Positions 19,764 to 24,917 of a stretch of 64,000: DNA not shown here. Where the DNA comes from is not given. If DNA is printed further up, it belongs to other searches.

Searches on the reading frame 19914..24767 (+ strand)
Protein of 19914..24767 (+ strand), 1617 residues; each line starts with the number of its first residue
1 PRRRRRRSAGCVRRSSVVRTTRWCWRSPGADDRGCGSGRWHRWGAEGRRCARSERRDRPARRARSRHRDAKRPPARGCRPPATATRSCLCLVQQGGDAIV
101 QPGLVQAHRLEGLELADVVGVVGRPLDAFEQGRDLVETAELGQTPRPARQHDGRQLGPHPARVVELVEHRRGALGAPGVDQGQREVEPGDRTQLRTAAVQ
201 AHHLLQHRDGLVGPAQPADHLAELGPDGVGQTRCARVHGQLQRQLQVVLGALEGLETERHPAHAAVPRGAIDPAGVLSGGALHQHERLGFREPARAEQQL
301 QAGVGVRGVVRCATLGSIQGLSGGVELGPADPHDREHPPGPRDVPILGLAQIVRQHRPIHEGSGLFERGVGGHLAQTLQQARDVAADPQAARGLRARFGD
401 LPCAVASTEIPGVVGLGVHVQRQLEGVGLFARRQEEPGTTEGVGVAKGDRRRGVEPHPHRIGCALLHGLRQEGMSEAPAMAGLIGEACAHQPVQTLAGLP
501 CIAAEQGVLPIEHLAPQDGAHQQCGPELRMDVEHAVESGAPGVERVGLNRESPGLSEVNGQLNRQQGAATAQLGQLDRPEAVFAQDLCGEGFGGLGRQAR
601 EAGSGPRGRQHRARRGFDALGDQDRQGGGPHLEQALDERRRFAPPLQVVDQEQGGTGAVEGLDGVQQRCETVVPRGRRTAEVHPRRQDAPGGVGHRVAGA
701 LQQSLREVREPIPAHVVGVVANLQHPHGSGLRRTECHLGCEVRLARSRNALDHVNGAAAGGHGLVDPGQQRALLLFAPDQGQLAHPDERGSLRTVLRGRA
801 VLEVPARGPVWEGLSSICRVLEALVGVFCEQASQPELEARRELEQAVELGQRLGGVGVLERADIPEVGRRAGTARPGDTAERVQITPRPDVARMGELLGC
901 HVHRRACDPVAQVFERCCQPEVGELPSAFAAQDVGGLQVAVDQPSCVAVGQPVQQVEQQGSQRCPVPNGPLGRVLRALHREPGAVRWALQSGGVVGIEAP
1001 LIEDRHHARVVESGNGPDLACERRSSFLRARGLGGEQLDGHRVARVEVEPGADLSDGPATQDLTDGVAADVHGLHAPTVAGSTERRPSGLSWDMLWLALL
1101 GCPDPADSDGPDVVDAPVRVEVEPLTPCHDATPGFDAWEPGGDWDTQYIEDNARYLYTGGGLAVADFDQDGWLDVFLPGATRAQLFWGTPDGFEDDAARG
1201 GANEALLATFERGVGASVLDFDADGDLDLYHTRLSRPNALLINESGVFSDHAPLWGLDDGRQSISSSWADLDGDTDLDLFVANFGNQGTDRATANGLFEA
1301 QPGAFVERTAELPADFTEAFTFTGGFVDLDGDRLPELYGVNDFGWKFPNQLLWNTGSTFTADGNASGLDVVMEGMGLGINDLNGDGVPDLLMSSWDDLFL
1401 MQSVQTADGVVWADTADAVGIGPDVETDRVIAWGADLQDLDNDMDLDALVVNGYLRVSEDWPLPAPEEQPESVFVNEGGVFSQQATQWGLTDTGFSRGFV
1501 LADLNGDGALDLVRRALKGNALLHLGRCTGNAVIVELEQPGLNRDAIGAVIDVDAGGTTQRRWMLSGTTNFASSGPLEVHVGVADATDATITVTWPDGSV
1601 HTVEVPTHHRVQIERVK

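Call 68: search_protein_families(library=pfam, proteins=[window:19914-24767:+], max_evalue=0.001)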
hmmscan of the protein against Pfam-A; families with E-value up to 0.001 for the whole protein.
window:19914-24767:+ (1617 aa): 3 families
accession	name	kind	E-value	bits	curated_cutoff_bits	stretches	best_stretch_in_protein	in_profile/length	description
PF13517.12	FG-GAP_3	-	7.3e-22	78.2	26.9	4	1166-1230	1-60/61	FG-GAP-like repeat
PF07593.17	UnbV_ASPIC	-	1.4e-10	41.4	23.4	1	1546-1609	1-64/68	ASPIC and UnbV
PF01839.29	FG-GAP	-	2.7e-05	24.4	22.1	0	1159-1176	2-19/37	FG-GAP repeat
